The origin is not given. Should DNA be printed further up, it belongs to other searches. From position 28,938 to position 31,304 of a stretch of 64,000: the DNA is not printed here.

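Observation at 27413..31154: A PRTase + DprA-like + SF1-helicase cassette splits pheS from pheT: possible ShosTA/PsyrTA-like TA/defence module rather than competence genes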

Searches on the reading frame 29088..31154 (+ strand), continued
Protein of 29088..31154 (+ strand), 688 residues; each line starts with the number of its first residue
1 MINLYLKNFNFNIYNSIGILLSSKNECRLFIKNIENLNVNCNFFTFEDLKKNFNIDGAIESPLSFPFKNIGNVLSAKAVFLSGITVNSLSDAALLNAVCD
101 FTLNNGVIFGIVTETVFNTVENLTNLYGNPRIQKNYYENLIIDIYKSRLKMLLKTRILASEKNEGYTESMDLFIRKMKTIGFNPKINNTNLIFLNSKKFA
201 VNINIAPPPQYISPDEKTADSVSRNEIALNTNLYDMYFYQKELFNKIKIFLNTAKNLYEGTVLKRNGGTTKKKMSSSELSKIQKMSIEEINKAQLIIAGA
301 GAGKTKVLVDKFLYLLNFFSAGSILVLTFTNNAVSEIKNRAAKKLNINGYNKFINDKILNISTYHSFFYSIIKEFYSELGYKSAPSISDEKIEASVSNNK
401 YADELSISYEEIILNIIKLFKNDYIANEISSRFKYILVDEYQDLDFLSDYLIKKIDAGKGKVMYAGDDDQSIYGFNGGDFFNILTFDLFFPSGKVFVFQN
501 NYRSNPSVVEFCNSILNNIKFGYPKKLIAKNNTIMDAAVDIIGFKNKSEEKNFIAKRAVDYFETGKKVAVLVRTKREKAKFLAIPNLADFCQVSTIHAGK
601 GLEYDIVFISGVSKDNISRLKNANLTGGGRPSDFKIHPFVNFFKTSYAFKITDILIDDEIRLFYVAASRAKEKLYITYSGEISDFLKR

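Call 32: find_homologous_proteins(query=window:29088-31154:+, max_evalue=1e-10)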
Query window:29088-31154:+ (688 aa): 3388 proteins with E <= 1e-10 among 8000 candidates; the best 120 are listed.
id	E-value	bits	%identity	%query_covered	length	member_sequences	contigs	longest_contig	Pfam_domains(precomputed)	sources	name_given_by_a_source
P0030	0.0e+0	1343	91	100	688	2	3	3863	PF13538.13,PF13361.13,PF13245.13,PF00580.28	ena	-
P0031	0.0e+0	1327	90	100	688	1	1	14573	PF13538.13,PF13361.13,PF13245.13,PF00580.28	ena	-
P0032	0.0e+0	1325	90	100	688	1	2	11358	PF13538.13,PF13361.13,PF13245.13,PF00580.28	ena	-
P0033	0.0e+0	1322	90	100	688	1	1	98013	PF13538.13,PF13361.13,PF13245.13,PF00580.28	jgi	jgi:hypothetical protein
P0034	0.0e+0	1274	87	100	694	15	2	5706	PF13538.13,PF13087.13,PF13361.13,PF13245.13,PF00580.28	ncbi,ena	-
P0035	0.0e+0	1243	85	100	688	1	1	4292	PF13538.13,PF13361.13,PF13245.13,PF00580.28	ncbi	-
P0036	0.0e+0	1232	84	100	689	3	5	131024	PF13538.13,PF13361.13,PF13245.13,PF00580.28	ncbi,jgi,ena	jgi:hypothetical protein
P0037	0.0e+0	1228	84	100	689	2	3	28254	PF13538.13,PF13361.13,PF13245.13,PF00580.28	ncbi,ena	-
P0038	0.0e+0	1222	83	100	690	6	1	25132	PF13538.13,PF13361.13,PF13245.13,PF00580.28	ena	-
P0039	0.0e+0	1155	80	100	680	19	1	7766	PF13538.13,PF13087.13,PF13361.13,PF13245.13,PF00580.28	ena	-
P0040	0.0e+0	1137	79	100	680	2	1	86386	PF13538.13,PF13087.13,PF01443.25,PF13361.13,PF13245.13,PF00580.28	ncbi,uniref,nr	ncbi:MAG: hypothetical protein EVJ48_04475 [Candidatus Acidulodesulfobacterium acidiphilum]|uniref:D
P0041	3.6e-257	873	64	100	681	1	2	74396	PF13538.13,PF13361.13,PF13245.13,PF00580.28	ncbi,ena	-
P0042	5.1e-191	655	52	100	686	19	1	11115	PF13538.13,PF13361.13,PF13245.13,PF00580.28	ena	-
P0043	6.5e-190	651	51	100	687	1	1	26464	PF13538.13,PF13361.13,PF13245.13,PF00580.28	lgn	-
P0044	1.9e-189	649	51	100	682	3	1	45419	PF13538.13,PF13361.13,PF13245.13,PF00580.28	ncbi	ncbi:MAG: UvrD-helicase domain-containing protein [bacterium]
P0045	3.4e-187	642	50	100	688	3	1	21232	PF13538.13,PF13361.13,PF13245.13,PF00580.28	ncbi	-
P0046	3.0e-181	622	50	100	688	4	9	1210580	PF13538.13,PF13361.13,PF13245.13,PF00580.28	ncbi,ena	-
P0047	2.8e-178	613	49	100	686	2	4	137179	PF13538.13,PF13361.13,PF13245.13,PF00580.28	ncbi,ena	-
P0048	7.3e-178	611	50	100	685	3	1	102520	PF13538.13,PF13361.13,PF13245.13,PF00580.28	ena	-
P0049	1.0e-177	611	49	100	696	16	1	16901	PF13538.13,PF13361.13,PF13245.13,PF00580.28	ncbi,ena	-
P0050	6.5e-176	605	51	93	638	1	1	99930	PF13361.13,PF13245.13,PF00580.28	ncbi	ncbi:MAG: UvrD-helicase domain-containing protein [bacterium]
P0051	6.4e-175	601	48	100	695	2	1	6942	PF13538.13,PF13361.13,PF13245.13,PF00580.28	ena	-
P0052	2.1e-174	600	47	100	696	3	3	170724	PF13538.13,PF13361.13,PF13245.13,PF00580.28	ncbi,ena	-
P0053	3.9e-174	599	49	100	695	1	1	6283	PF13538.13,PF13361.13,PF13245.13,PF00580.28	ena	-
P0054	1.9e-173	597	47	100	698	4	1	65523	PF13538.13,PF13361.13,PF13245.13,PF00580.28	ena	-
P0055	8.6e-172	591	48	97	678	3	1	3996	PF13538.13,PF13361.13,PF13245.13,PF00580.28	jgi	jgi:hypothetical protein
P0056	3.3e-170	586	49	97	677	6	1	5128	PF13538.13,PF13361.13,PF13245.13,PF00580.28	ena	-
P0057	4.7e-170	585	47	100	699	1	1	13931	PF13538.13,PF13361.13,PF13245.13,PF00580.28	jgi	jgi:hypothetical protein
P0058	1.7e-164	567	46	100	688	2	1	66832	PF13538.13,PF13361.13,PF13245.13,PF00580.28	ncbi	-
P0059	2.9e-160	553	46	100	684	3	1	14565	PF13538.13,PF13361.13,PF13245.13,PF00580.28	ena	-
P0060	2.2e-159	550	45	100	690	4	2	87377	PF13538.13,PF13361.13,PF13245.13,PF00580.28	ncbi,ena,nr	ncbi:MAG TPA: hypothetical protein ENI54_04300 [bacterium]|nr:hypothetical protein [bacterium]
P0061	7.9e-152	525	45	100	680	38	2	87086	PF13538.13,PF13361.13,PF13245.13,PF00580.28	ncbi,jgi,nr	ncbi:MAG: UvrD family DEAD/DEAH box helicase [Deltaproteobacteria bacterium]|nr:UvrD family DEAD/DEA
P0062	1.1e-151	525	44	100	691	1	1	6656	PF13538.13,PF13361.13,PF13245.13,PF00580.28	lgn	-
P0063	1.5e-151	524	45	97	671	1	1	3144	PF13538.13,PF13361.13,PF13245.13,PF00580.28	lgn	-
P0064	3.5e-150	520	44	100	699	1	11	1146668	PF13538.13,PF13361.13,PF13245.13,PF00580.28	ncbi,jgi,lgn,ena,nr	ncbi:MAG: UvrD family DEAD/DEAH box helicase [Deltaproteobacteria bacterium]|jgi:hypothetical protei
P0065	1.7e-148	514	44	100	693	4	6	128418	PF13538.13,PF13361.13,PF13245.13,PF00580.28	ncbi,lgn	-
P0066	1.2e-111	392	50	58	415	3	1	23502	PF13538.13,PF13361.13,PF13245.13,PF00580.28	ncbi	-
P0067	6.5e-109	383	39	100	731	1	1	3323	PF13538.13,PF13087.13,PF13361.13,PF13245.13,PF00580.28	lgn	-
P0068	1.6e-107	379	49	59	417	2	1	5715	PF13538.13,PF13361.13,PF13245.13,PF00580.28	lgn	-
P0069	2.6e-102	362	36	100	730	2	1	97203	PF13538.13,PF01443.25,PF13361.13,PF13245.13,PF00580.28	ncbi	-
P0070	3.5e-97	345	40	77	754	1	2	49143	PF13538.13,PF13361.13,PF13245.13,PF00580.28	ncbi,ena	-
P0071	4.8e-97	344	35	99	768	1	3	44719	PF13538.13,PF13361.13,PF13245.13,PF00580.28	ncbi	ncbi:MAG: UvrD-helicase domain-containing protein [bacterium]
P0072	1.1e-96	343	35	99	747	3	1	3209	PF13538.13,PF13361.13,PF13245.13,PF00580.28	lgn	-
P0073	1.0e-95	340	37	99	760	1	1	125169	PF13538.13,PF13361.13,PF13245.13,PF00580.28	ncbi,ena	-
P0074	6.4e-95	337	35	99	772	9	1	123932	PF13538.13,PF13361.13,PF13245.13,PF00580.28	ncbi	ncbi:MAG: UvrD-helicase domain-containing protein [bacterium]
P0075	3.0e-94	335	35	99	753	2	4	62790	PF13538.13,PF13361.13,PF13245.13,PF00580.28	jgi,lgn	-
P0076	7.5e-94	334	34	97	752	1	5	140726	PF13538.13,PF13361.13,PF13245.13,PF00580.28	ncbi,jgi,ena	jgi:hypothetical protein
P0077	2.3e-93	332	35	99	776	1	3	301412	PF13538.13,PF13361.13,PF13245.13,PF00580.28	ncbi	ncbi:MAG: UvrD-helicase domain-containing protein [bacterium]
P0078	9.6e-93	330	39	80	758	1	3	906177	PF13538.13,PF13361.13,PF13245.13,PF00580.28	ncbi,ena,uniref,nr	ncbi:MAG: ATP-dependent helicase [Candidatus Acididesulfobacter guangdongensis]|uniref:DNA 3'-5' hel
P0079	2.0e-91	326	35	99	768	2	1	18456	PF13538.13,PF13361.13,PF13245.13,PF00580.28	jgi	jgi:superfamily I DNA/RNA helicase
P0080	8.9e-90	320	33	99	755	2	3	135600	PF13538.13,PF13361.13,PF13245.13,PF00580.28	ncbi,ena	-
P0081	7.3e-40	155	31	43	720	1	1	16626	PF13538.13,PF01443.25,PF21196.4,PF13604.13,PF13361.13,PF13245.13,PF00580.28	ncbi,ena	-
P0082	9.2e-40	155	30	43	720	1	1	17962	PF13538.13,PF01443.25,PF21196.4,PF13604.13,PF13361.13,PF13245.13,PF00580.28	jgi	jgi:DNA helicase-2/ATP-dependent DNA helicase PcrA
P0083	1.0e-39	155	30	43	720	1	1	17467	PF13538.13,PF01443.25,PF21196.4,PF13604.13,PF13361.13,PF13245.13,PF00580.28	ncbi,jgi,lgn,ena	jgi:DNA helicase-2/ATP-dependent DNA helicase PcrA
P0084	7.1e-39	152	32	43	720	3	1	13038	PF13538.13,PF01443.25,PF21196.4,PF13604.13,PF13361.13,PF13245.13,PF00580.28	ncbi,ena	-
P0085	1.3e-38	151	37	56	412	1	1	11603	PF13245.13,PF00580.28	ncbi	-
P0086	4.2e-38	149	39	24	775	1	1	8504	PF13538.13,PF01443.25,PF21196.4,PF13604.13,PF13361.13,PF13245.13,PF00580.28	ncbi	-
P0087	1.3e-36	145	33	25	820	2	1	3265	PF13538.13,PF01443.25,PF21196.4,PF13604.13,PF13361.13,PF13245.13,PF00580.28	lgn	-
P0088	1.0e-35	142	31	35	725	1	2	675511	PF13538.13,PF01443.25,PF21196.4,PF13604.13,PF13361.13,PF13245.13,PF00580.28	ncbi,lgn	-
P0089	2.7e-35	140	29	44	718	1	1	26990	PF13538.13,PF01443.25,PF21196.4,PF13604.13,PF13361.13,PF12073.15,PF13245.13,PF00580.28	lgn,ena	-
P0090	3.2e-35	140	30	43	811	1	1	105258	PF13538.13,PF01443.25,PF21196.4,PF13604.13,PF13361.13,PF13245.13,PF00580.28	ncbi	-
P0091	3.2e-35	140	30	43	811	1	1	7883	PF13538.13,PF01443.25,PF21196.4,PF13604.13,PF13361.13,PF13245.13,PF00580.28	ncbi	-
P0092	3.2e-35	140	31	43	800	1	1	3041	PF13538.13,PF01443.25,PF13604.13,PF13361.13,PF13245.13,PF00580.28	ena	-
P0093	3.5e-35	140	30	43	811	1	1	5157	PF13538.13,PF01443.25,PF21196.4,PF13604.13,PF13361.13,PF13245.13,PF00580.28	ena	-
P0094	3.6e-35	140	30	43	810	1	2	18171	PF13538.13,PF01443.25,PF21196.4,PF13604.13,PF13361.13,PF13245.13,PF00580.28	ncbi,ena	-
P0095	3.8e-35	140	30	43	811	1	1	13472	PF13538.13,PF01443.25,PF21196.4,PF13604.13,PF13361.13,PF13245.13,PF00580.28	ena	-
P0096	3.8e-35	140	30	43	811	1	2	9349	PF13538.13,PF01443.25,PF21196.4,PF13604.13,PF13361.13,PF13245.13,PF00580.28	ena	-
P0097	3.8e-35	140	30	43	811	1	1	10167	PF13538.13,PF01443.25,PF21196.4,PF13604.13,PF13361.13,PF13245.13,PF00580.28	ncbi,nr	ncbi:MAG: UvrD-helicase domain-containing protein [Bacteroidales bacterium]|nr:UvrD-helicase domain-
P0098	6.5e-35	139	30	43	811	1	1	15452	PF13538.13,PF01443.25,PF21196.4,PF13604.13,PF13361.13,PF13245.13,PF00580.28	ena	-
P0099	6.9e-35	139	30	43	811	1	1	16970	PF13538.13,PF01443.25,PF21196.4,PF13604.13,PF13361.13,PF13245.13,PF00580.28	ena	-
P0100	7.7e-35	139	30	43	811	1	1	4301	PF13538.13,PF01443.25,PF21196.4,PF13604.13,PF13361.13,PF13245.13,PF00580.28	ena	-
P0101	9.9e-35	138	27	43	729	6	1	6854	PF13538.13,PF13086.13,PF01443.25,PF21196.4,PF13604.13,PF13361.13,PF13245.13,PF00580.28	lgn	-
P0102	1.0e-34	138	31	43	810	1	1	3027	PF13538.13,PF01443.25,PF21196.4,PF13604.13,PF13361.13,PF13245.13,PF00580.28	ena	-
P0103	1.1e-34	138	31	43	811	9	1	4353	PF13538.13,PF01443.25,PF13604.13,PF13361.13,PF13245.13,PF00580.28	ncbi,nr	ncbi:MAG: UvrD-helicase domain-containing protein [Bacteroidales bacterium]|nr:UvrD-helicase domain-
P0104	1.3e-34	138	33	21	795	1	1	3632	PF13538.13,PF13087.13,PF01443.25,PF21196.4,PF13604.13,PF13361.13,PF13245.13,PF00580.28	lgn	-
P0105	1.9e-34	137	31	43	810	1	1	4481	PF13538.13,PF01443.25,PF21196.4,PF13604.13,PF13361.13,PF13245.13,PF00580.28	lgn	-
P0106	1.9e-34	137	30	44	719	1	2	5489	PF13538.13,PF01443.25,PF21196.4,PF13604.13,PF13361.13,PF12073.15,PF13245.13,PF00580.28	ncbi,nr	ncbi:MAG: DUF3553 domain-containing protein [Candidatus Eremiobacteraeota bacterium]|nr:DUF3553 doma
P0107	2.0e-34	137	28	43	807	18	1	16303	PF13538.13,PF01443.25,PF21196.4,PF13604.13,PF13361.13,PF13245.13,PF00580.28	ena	-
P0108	2.0e-34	137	30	43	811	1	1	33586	PF13538.13,PF01443.25,PF21196.4,PF13604.13,PF13361.13,PF13245.13,PF00580.28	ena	-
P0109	2.7e-34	137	34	21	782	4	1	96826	PF13538.13,PF01443.25,PF21196.4,PF13604.13,PF13361.13,PF13245.13,PF00580.28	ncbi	-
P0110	3.0e-34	137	28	44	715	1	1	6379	PF13538.13,PF01443.25,PF21196.4,PF13604.13,PF13361.13,PF13245.13,PF00580.28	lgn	-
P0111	3.6e-34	136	29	43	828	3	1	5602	PF13538.13,PF01443.25,PF21196.4,PF13604.13,PF13361.13,PF13245.13,PF00580.28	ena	-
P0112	3.9e-34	136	34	25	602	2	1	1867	PF13604.13,PF13361.13,PF13245.13,PF00580.28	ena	-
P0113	4.1e-34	136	29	43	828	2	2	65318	PF13538.13,PF01443.25,PF21196.4,PF13604.13,PF13361.13,PF13245.13,PF00580.28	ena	-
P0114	4.7e-34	136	30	41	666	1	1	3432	PF13538.13,PF01443.25,PF13604.13,PF13361.13,PF13245.13,PF00580.28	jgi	jgi:DNA helicase II / ATP-dependent DNA helicase PcrA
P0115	5.1e-34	136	31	43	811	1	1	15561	PF13538.13,PF01443.25,PF21196.4,PF13604.13,PF13361.13,PF13245.13,PF00580.28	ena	-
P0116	5.1e-34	136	30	44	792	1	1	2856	PF13538.13,PF01443.25,PF21196.4,PF13604.13,PF13361.13,PF13245.13,PF00580.28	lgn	-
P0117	5.6e-34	136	30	43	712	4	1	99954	PF13538.13,PF01443.25,PF21196.4,PF13604.13,PF13361.13,PF13245.13,PF00580.28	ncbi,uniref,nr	ncbi:DNA helicase PcrA [Calorimonas adulescens]|uniref:ATP-dependent DNA helicase n=1 Tax=Calorimona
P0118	7.0e-34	136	32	42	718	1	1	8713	PF13538.13,PF01443.25,PF13604.13,PF13361.13,PF13245.13,PF00580.28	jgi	jgi:DNA helicase IV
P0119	7.1e-34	136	32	42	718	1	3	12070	PF13538.13,PF01443.25,PF13604.13,PF13361.13,PF13245.13,PF00580.28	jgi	jgi:DNA helicase IV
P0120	8.2e-34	135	30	43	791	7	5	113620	PF13538.13,PF01443.25,PF21196.4,PF13604.13,PF13361.13,PF13245.13,PF00580.28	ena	-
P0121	9.2e-34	135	31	43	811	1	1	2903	PF13538.13,PF01443.25,PF13604.13,PF13361.13,PF13245.13,PF00580.28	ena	-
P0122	1.0e-33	135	28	43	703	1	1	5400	PF13538.13,PF13086.13,PF01443.25,PF21196.4,PF13604.13,PF13361.13,PF13245.13,PF00580.28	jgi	jgi:DNA helicase-2/ATP-dependent DNA helicase PcrA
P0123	1.2e-33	135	30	45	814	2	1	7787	PF13538.13,PF01443.25,PF21196.4,PF13604.13,PF13361.13,PF13245.13,PF00580.28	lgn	-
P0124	1.3e-33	135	28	43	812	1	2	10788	PF13538.13,PF01443.25,PF13604.13,PF13361.13,PF13245.13,PF00580.28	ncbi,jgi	jgi:DNA helicase-2/ATP-dependent DNA helicase PcrA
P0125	2.2e-33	134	32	25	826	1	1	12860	PF13538.13,PF01443.25,PF13604.13,PF13361.13,PF13245.13,PF00580.28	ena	-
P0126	2.6e-33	134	27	43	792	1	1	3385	PF13538.13,PF01443.25,PF21196.4,PF13604.13,PF13361.13,PF13245.13,PF00580.28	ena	-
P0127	2.6e-33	134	27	43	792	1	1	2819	PF13538.13,PF01443.25,PF21196.4,PF13604.13,PF13361.13,PF13245.13,PF00580.28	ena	-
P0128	2.6e-33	134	31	41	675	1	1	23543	PF13538.13,PF01443.25,PF13604.13,PF13361.13,PF13245.13,PF00580.28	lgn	-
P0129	2.7e-33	134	28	43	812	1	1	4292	PF13538.13,PF01443.25,PF13604.13,PF13361.13,PF13245.13,PF00580.28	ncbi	-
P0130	2.9e-33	133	29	40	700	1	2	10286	PF13538.13,PF01443.25,PF21196.4,PF13361.13,PF13245.13,PF00580.28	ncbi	-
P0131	3.5e-33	133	29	43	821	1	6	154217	PF13538.13,PF01443.25,PF21196.4,PF13604.13,PF13361.13,PF13245.13,PF00580.28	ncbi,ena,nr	ncbi:MAG: UvrD-helicase domain-containing protein [Bacteroidales bacterium]|nr:UvrD-helicase domain-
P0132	4.2e-33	133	27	43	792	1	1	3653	PF13538.13,PF01443.25,PF21196.4,PF13604.13,PF13361.13,PF13245.13,PF00580.28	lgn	-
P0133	7.8e-33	132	30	43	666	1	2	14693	PF13538.13,PF01443.25,PF13604.13,PF13361.13,PF13245.13,PF00580.28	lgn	-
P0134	7.8e-33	132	31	35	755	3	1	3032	PF13538.13,PF01443.25,PF21196.4,PF13604.13,PF13361.13,PF13245.13,PF00580.28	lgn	-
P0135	7.9e-33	132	27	44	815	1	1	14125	PF13538.13,PF01443.25,PF21196.4,PF13604.13,PF13361.13,PF13245.13,PF00580.28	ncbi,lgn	-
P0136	9.3e-33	132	29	37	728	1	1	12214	PF13538.13,PF13087.13,PF01443.25,PF21196.4,PF13604.13,PF13361.13,PF13245.13,PF00580.28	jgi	jgi:DNA helicase-2/ATP-dependent DNA helicase PcrA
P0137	1.1e-32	132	30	43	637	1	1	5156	PF13538.13,PF13604.13,PF13361.13,PF13245.13,PF00580.28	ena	-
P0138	1.3e-32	131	30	43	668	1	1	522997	PF13538.13,PF01443.25,PF13604.13,PF13361.13,PF13245.13,PF00580.28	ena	-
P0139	1.3e-32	131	29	43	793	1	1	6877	PF13538.13,PF01443.25,PF21196.4,PF13604.13,PF13361.13,PF13245.13,PF00580.28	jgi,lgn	-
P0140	1.5e-32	131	28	43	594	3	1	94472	PF13538.13,PF13087.13,PF01443.25,PF13604.13,PF13361.13,PF13245.13,PF00580.28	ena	-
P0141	1.8e-32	131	28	43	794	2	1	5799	PF13538.13,PF01443.25,PF21196.4,PF13604.13,PF13361.13,PF13245.13,PF00580.28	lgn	-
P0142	2.0e-32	131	32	26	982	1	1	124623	PF13538.13,PF21445.4,PF12705.14,PF01443.25,PF13604.13,PF13361.13,PF13245.13,PF00580.28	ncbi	-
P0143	2.0e-32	131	28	43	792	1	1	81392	PF13538.13,PF01443.25,PF21196.4,PF13604.13,PF13361.13,PF13245.13,PF00580.28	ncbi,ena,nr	ncbi:MAG: UvrD-helicase domain-containing protein [Bacteroidales bacterium]|nr:UvrD-helicase domain-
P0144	2.4e-32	130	30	43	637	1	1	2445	PF13538.13,PF13604.13,PF13361.13,PF13245.13,PF00580.28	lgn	-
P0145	2.6e-32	130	32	36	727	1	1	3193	PF13538.13,PF01443.25,PF21196.4,PF13604.13,PF13361.13,PF13245.13,PF00580.28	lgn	-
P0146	2.8e-32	130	27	45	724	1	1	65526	PF13538.13,PF01443.25,PF21196.4,PF13604.13,PF13361.13,PF13245.13,PF00580.28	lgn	-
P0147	3.1e-32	130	31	41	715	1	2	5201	PF13538.13,PF13087.13,PF01443.25,PF13604.13,PF13361.13,PF13245.13,PF00580.28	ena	-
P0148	3.1e-32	130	29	43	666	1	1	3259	PF13538.13,PF01443.25,PF13604.13,PF13361.13,PF13245.13,PF00580.28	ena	-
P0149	3.2e-32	130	29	43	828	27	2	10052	PF13538.13,PF01443.25,PF21196.4,PF13604.13,PF13361.13,PF13245.13,PF00580.28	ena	-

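Call 33: find_encoding_contigs(protein=P0078, flank=8000, max_places=1)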
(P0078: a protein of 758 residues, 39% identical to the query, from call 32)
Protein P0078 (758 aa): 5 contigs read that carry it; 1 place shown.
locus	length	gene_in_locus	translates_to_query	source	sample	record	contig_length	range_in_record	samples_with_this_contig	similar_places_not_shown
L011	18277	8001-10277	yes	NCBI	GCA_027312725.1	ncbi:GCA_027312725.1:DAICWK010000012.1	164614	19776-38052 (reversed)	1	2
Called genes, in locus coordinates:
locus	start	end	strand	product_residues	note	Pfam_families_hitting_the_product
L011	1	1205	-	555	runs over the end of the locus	PF00920:ILVD_EDD_N, PF24877:ILV_EDD_C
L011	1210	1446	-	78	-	-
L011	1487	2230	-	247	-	PF00814:TsaD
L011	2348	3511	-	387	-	PF02163:Peptidase_M50, PF00595:PDZ, PF13180:PDZ_2, PF17820:PDZ_6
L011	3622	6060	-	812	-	PF03483:B3_4, PF03484:B5, PF17759:tRNA_synthFbeta, PF03147:FDX-ACB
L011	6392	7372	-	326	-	PF02481:DNA_processg_A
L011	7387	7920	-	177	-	-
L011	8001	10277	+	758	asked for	PF00580:UvrD-helicase, PF13245:AAA_19, PF00580:UvrD-helicase, PF13361:UvrD_C, PF13538:UvrD_C_2 (faint)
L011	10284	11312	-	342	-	PF02912:Phe_tRNA-synt_N, PF01409:tRNA-synt_2d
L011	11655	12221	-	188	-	-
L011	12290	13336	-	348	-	PF04173:DoxD, PF07680:DoxA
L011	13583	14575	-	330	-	PF13531:SBP_bac_11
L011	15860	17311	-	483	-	PF14691:Fer4_20, PF01946:Thi4 (faint), PF13738:Pyr_redox_3 (faint), PF00070:Pyr_redox (faint), PF07992:Pyr_redox_2, PF13450:NAD_binding_8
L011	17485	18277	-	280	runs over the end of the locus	PF10418:DHODB_Fe-S_bind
